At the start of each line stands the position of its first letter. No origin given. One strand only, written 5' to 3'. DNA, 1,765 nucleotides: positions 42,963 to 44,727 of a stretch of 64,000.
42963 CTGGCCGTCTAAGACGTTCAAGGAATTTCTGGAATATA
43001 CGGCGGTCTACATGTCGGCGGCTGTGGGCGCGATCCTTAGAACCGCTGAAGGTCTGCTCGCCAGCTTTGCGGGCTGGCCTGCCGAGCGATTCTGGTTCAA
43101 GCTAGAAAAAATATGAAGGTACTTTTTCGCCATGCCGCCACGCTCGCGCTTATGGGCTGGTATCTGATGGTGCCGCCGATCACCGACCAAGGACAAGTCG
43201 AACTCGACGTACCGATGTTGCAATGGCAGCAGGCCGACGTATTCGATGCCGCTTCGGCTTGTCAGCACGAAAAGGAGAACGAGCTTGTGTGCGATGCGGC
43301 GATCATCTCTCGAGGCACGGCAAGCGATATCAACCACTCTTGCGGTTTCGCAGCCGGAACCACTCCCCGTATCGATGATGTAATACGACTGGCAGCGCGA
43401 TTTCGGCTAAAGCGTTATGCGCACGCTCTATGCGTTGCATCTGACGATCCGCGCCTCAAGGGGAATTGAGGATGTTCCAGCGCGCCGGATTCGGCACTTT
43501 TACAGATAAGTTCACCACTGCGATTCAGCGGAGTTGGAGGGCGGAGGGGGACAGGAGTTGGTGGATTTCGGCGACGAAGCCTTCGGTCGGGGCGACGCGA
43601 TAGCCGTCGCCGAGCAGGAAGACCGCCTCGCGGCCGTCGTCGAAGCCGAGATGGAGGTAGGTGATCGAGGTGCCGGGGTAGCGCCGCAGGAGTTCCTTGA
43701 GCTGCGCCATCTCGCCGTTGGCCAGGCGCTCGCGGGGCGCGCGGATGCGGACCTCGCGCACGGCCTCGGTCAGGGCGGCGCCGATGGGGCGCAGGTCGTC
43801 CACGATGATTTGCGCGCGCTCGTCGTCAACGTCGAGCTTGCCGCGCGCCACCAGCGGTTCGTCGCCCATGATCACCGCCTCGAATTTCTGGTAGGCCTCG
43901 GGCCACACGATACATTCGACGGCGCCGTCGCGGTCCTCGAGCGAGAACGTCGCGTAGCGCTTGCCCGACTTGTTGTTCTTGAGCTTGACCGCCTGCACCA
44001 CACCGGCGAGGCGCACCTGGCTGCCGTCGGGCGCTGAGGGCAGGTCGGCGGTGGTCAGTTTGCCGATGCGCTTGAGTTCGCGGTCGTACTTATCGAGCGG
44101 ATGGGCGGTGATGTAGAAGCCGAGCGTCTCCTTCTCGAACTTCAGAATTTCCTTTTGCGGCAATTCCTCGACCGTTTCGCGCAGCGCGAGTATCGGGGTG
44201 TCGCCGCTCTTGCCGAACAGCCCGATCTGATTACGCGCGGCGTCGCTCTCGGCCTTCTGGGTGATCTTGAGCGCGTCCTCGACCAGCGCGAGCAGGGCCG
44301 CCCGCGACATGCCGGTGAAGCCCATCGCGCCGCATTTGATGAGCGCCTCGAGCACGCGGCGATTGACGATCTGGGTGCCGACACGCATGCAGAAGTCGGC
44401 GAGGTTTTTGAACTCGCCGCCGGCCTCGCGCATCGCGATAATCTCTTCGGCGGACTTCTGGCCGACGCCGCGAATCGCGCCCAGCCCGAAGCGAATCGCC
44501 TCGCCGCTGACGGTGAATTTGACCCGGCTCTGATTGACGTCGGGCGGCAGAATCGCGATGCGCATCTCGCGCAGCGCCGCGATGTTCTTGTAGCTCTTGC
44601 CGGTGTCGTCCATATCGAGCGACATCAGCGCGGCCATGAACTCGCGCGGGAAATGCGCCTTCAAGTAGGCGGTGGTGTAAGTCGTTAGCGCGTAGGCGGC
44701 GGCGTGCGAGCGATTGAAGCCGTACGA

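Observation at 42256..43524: Low-GC two-gene operon of unknown function inserted between hflX and dnaE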

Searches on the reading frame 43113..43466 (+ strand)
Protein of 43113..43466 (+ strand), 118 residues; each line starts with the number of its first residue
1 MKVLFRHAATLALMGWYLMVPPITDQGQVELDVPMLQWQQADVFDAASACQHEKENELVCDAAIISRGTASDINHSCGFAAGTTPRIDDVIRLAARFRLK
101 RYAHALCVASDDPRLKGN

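Call 4: search_protein_families(library=pfam, proteins=[window:43113-43466:+], max_evalue=1)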
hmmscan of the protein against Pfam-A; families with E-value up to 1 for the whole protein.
window:43113-43466:+ (118 aa): 0 families

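Call 5: search_protein_families(library=padloc, proteins=[window:43113-43466:+], max_evalue=1)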
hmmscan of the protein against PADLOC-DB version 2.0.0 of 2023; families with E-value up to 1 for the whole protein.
window:43113-43466:+ (118 aa): 0 families

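Call 6: search_protein_families(library=ncbifam, proteins=[window:43113-43466:+], max_evalue=1)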
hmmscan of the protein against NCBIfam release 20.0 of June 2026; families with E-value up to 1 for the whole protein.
window:43113-43466:+ (118 aa): 0 families

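Call 7: search_protein_families(library=phrogs, proteins=[window:43113-43466:+], max_evalue=1)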
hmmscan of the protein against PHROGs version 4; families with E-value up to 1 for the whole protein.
window:43113-43466:+ (118 aa): 0 families

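Call 9: find_homologous_proteins(query=window:43113-43466:+)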
Query window:43113-43466:+ (118 aa): 40 proteins with E <= 0.001 among 51 candidates.
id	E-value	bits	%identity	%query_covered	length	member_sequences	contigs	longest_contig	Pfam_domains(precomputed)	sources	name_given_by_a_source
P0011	5.9e-74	263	100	100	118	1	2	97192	-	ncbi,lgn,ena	-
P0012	2.7e-40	155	65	93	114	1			-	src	-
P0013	1.1e-10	60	35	96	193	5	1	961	-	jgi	jgi:hypothetical protein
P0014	3.0e-10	58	36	97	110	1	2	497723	-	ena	-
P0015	1.1e-9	56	38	95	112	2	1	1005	-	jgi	jgi:hypothetical protein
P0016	1.3e-9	56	35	94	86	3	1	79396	-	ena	-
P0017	7.4e-9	54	34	93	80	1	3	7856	-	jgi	jgi:hypothetical protein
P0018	7.6e-9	54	34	96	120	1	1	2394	-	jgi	jgi:hypothetical protein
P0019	1.0e-8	53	34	100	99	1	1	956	-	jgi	jgi:hypothetical protein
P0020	1.3e-8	53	38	98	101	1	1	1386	-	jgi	-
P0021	2.0e-8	52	34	95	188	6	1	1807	-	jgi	-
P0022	2.3e-8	52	33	97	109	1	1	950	-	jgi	jgi:hypothetical protein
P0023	2.7e-8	52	36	94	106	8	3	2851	-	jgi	jgi:hypothetical protein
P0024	2.8e-8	52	34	98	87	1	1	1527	-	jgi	-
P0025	2.9e-8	52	32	95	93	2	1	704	-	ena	-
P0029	9.5e-8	50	38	94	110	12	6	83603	-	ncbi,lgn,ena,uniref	ncbi:hypothetical protein [Candidatus Binatus sp.]|uniref:hypothetical protein n=1 Tax=Candidatus Bi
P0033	1.6e-7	49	32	97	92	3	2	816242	-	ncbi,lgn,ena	-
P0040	9.3e-6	44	39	96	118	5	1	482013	-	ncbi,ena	-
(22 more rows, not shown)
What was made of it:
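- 43113..43469 (+): Gene B, 118 aa. A small exported protein of the 'G-WYLMxPP ... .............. ... C[IV]A[ST]DDPRLK' family. Its start codon overlaps the stop codon of A (ATGA). 40 homologues (call 9).
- Checked: B has at least 40 homologues (call 9).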

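Call 14: find_encoding_contigs(protein=P0014, flank=5000, max_places=2)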
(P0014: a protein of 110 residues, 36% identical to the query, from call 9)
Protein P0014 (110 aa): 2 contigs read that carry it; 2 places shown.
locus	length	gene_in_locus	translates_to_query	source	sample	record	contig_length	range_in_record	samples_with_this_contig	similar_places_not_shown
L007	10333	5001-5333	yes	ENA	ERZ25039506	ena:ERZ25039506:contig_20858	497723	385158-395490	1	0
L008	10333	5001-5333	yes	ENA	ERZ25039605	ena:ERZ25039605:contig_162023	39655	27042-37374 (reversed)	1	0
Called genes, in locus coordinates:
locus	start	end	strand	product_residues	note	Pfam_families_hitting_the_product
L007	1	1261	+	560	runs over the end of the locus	PF03237:Terminase_6N, PF17289:Terminase_6C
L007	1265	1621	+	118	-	-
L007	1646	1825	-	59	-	-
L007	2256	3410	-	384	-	-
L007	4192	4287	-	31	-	-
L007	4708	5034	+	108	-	-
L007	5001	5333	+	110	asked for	-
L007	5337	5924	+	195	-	-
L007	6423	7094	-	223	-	-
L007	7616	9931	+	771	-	PF01807:Zn_ribbon_DnaG (weak), PF13481:AAA_25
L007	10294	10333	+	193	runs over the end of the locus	-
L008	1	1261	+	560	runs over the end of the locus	PF03237:Terminase_6N, PF17289:Terminase_6C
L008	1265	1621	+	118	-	-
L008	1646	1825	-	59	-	-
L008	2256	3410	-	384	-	-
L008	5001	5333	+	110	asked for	-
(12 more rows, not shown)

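Call 15: find_encoding_contigs(protein=P0029, flank=5000, max_places=3)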
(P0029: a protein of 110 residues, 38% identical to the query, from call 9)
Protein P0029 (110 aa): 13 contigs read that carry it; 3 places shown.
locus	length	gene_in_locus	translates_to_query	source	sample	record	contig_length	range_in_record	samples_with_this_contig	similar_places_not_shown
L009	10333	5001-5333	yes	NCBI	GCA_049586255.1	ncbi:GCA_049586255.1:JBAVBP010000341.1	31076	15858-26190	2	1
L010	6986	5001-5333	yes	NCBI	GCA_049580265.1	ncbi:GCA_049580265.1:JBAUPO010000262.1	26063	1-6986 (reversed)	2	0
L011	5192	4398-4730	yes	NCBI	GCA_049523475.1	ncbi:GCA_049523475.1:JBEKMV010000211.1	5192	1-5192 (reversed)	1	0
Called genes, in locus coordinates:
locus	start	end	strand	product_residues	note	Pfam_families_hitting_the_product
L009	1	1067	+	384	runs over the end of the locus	PF02163:Peptidase_M50, PF00571:CBS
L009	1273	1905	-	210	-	PF01128:IspD, PF12804:NTP_transf_3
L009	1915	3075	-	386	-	PF02625:XdhC_CoxI, PF13478:XdhC_C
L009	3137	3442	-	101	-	-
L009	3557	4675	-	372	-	PF00158:Sigma54_activat, PF14532:Sigma54_activ_2, PF00004:AAA (weak), PF07728:AAA_5 (weak), PF25601:AAA_lid_14, PF02954:HTH_8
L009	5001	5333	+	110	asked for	-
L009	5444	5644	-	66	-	-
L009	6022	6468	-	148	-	PF00578:AhpC-TSA, PF08534:Redoxin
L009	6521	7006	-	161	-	PF07719:TPR_2 (faint), PF13176:TPR_7 (faint), PF13374:TPR_10 (faint), PF13414:TPR_11 (faint), PF13424:TPR_12 (faint), PF13428:TPR_14 (faint), PF13432:TPR_16 (faint), PF00515:TPR_1 (weak), +3 more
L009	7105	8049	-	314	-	PF00482:T2SSF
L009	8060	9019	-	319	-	PF00482:T2SSF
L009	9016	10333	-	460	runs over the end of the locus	PF00437:T2SSE, PF27713:UCP018868 (weak)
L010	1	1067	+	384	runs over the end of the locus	PF02163:Peptidase_M50, PF00571:CBS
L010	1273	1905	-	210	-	PF01128:IspD, PF12804:NTP_transf_3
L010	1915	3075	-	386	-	PF02625:XdhC_CoxI, PF13478:XdhC_C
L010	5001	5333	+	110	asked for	-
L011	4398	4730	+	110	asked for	-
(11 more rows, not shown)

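Call 16: find_encoding_contigs(protein=P0033, flank=5000, max_places=2)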
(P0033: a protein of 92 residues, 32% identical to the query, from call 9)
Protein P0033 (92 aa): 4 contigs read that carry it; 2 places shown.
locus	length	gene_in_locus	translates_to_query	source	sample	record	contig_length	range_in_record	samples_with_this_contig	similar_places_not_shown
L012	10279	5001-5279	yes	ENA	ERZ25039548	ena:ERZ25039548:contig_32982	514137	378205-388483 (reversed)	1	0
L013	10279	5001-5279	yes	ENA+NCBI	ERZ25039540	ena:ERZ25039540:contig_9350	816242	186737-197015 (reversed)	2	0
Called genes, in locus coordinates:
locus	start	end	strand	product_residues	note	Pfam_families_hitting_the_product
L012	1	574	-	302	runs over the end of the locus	-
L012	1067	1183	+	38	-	-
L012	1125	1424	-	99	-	PF03400:DDE_Tnp_IS1 (weak)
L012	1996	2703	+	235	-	-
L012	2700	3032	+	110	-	-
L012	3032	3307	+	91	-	-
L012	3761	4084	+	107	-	PF13560:HTH_31 (weak), PF01381:HTH_3 (weak)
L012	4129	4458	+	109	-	-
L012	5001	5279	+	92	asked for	-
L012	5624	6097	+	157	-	PF07885:Ion_trans_2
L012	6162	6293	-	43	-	-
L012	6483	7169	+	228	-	-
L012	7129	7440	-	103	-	-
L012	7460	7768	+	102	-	-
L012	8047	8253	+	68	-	-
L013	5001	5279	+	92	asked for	-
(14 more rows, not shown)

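Call 17: find_encoding_contigs(protein=P0040, flank=5000, max_places=2)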
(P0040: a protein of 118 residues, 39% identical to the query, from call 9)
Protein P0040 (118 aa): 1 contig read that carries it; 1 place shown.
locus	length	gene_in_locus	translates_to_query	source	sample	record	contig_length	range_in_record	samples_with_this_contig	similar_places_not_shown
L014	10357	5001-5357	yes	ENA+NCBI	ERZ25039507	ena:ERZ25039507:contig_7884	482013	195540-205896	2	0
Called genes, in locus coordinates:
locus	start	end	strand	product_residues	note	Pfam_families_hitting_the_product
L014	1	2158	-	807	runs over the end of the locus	PF13174:TPR_6 (faint), PF07719:TPR_2 (faint), PF13424:TPR_12 (faint), PF13428:TPR_14 (faint), PF13432:TPR_16 (faint), PF13176:TPR_7 (faint), PF14559:TPR_19 (weak)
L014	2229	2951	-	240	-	PF00702:Hydrolase, PF13419:HAD_2, PF13242:Hydrolase_like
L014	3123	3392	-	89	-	PF13669:Glyoxalase_4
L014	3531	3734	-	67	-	-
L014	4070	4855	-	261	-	PF00149:Metallophos, PF12850:Metallophos_2, PF14582:Metallophos_3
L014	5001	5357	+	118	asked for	-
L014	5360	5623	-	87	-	-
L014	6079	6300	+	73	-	-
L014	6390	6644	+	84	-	-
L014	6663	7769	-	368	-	PF01098:FTSW_RODA_SPOVE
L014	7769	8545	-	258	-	PF00905:Transpeptidase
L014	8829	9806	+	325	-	-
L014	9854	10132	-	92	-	PF05013:FGase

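Call 35: predict_structure(alignment_id=A3)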
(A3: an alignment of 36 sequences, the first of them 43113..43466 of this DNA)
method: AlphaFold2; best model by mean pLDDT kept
length: 118 residues; sequences in the alignment: 36
mean_pLDDT: 88.9   pTM: 0.76
mean pLDDT of the five models: 88.9, 87.9, 86.6, 86.3, 79.4
residues with pLDDT >= 90: 78; 70-90: 26; 50-70: 14; < 50: 0
segments of 3 or more residues with pLDDT < 50: none
pLDDT, mean of each block of 10 residues (from residue 1): 57 85 96 97 97 96 88 88 84 93 97 88
secondary structure, 60 per line:
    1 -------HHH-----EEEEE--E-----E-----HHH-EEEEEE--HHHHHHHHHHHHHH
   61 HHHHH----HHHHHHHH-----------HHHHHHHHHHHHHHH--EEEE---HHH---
elements in order: E16-20 E39-44 H47-65 H70-77 H89-103 E106-109
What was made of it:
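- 43113..43469 (+): AF2 model with pLDDT 88.9 (call 35).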

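Call 66: find_encoding_contigs(protein=P0012, flank=6000, max_places=4)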
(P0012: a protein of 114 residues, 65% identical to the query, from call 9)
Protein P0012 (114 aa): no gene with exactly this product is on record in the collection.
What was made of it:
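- Tried and rejected: The contig look-up for the 65%-identical B homologue P0012 found no record (call 66).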

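Call 92: find_related_loci(query=A3, collection=viral_contigs, flank=4000)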
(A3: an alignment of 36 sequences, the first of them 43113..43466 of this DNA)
Query A3 (118 aa) in viral_contigs; peptide patterns used: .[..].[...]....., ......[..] (x = any residue, [..] = any of these).
21 stretches matched a pattern; 4 encode a relative of the query (tblastn E <= 1e-3); 4 distinct loci.
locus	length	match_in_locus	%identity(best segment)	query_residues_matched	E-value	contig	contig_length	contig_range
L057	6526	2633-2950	29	6-118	1e-11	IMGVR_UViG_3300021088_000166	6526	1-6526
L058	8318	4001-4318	29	6-118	1e-11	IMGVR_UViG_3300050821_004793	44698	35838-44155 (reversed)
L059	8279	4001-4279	31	2-115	4e-11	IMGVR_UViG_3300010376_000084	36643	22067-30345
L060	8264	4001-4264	31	11-116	6e-11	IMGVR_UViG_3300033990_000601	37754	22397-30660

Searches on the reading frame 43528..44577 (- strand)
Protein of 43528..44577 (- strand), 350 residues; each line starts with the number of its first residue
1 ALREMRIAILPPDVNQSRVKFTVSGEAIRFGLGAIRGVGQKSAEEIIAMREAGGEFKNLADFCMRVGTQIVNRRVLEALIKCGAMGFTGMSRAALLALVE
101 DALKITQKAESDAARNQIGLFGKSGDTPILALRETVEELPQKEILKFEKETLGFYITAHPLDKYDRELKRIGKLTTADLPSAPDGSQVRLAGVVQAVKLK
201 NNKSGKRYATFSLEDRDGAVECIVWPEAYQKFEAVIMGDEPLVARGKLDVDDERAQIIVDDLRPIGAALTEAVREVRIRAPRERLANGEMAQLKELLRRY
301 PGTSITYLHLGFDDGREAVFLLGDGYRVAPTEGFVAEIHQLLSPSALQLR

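Call 43: find_related_loci(query=window:43528-44577:-, collection=genome_contigs, flank=6000)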
Query window:43528-44577:- (350 aa) in genome_contigs; peptide patterns used: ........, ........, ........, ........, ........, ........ (x = any residue, [..] = any of these).
137 stretches matched a pattern; 10 encode a relative of the query (tblastn E <= 1e-3); 10 distinct loci.
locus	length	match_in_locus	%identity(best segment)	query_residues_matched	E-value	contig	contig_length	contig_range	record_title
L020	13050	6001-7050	95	1-350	0e+0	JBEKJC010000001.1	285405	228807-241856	MAG: Candidatus Binataceae bacterium isolate SPRUCE 314 SPRUCE_314_1, whole genome shotgun sequence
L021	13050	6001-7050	91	1-350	0e+0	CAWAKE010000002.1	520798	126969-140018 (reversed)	MAG: uncultured delta proteobacterium isolate MFD02416.bin.1.126 genome assembly, contig: contig_48299, whole genome sho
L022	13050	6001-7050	90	1-350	0e+0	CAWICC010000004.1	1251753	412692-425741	MAG: uncultured delta proteobacterium isolate MFD09495.bin.2.82 genome assembly, contig: contig_2008, whole genome shotg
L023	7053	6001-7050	87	1-350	0e+0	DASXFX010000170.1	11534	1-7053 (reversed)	MAG TPA_asm: Candidatus Binataceae bacterium isolate SMAG_U5149 k141_883271, whole genome shotgun sequence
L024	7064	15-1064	86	1-350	0e+0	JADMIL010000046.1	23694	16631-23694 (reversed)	MAG: Candidatus Binataceae bacterium isolate MAG011 NODE_1118_length_23694_cov_11.278692, whole genome shotgun sequence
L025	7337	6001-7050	85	1-350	0e+0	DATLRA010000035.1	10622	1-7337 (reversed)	MAG TPA_asm: Candidatus Binataceae bacterium isolate SMAG_U13892 k141_579658, whole genome shotgun sequence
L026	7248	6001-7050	78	1-350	0e+0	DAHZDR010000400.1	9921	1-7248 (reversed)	MAG TPA_asm: Deltaproteobacteria bacterium isolate clean4766 k141_778297, whole genome shotgun sequence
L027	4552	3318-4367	77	1-350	0e+0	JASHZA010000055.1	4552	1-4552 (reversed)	MAG: Candidatus Binataceae bacterium isolate JOPF297 JOPF_AWAY_contig_228026, whole genome shotgun sequence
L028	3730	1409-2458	77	1-350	0e+0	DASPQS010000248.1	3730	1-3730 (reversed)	MAG TPA_asm: Candidatus Binataceae bacterium isolate SMAG_U12205 k141_1819803, whole genome shotgun sequence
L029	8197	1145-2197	67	1-350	5e-146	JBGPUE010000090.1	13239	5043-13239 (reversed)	MAG: Candidatus Binataceae bacterium isolate OBJ1_062018_110_50 k141_3055251_length_13239_cov_15.7184, whole genome shot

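Call 82: search_protein_families(library=pfam, proteins=[L024:1123-2097:+, L024:1955-2704:+, L024:2634-3134:+, L028:2477-3259:-], max_evalue=0.01)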
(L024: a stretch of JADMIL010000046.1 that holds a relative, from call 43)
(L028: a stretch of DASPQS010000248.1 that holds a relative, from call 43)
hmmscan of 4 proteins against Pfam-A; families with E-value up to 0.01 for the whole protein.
L024:1123-2097:+ (325 aa): 1 family
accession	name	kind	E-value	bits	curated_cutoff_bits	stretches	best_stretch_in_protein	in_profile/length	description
PF00145.23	DNA_methylase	-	3.2e-68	231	22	1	4-306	2-323/324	C-5 cytosine-specific DNA methylase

L024:1955-2704:+ (250 aa): 2 families
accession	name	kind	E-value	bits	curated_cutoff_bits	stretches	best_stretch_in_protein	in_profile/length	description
PF14279.12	HNH_5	-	5.6e-06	26.6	27.5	1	173-207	12-46/56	HNH endonuclease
PF01844.29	HNH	-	1.6e-05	25.4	21.4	1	153-203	1-43/47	HNH endonuclease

L024:2634-3134:+ (167 aa): 1 family
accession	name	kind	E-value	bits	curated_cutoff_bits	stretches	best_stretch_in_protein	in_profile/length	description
PF03852.21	Vsr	-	2.2e-28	98.4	27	1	30-102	1-73/74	DNA mismatch endonuclease Vsr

L028:2477-3259:- (261 aa): 1 family
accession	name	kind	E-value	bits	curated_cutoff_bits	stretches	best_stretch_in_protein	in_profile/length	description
PF01613.24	Flavin_Reduct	-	8.4e-16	58.9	27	1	82-223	5-137/153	Flavin reductase like domain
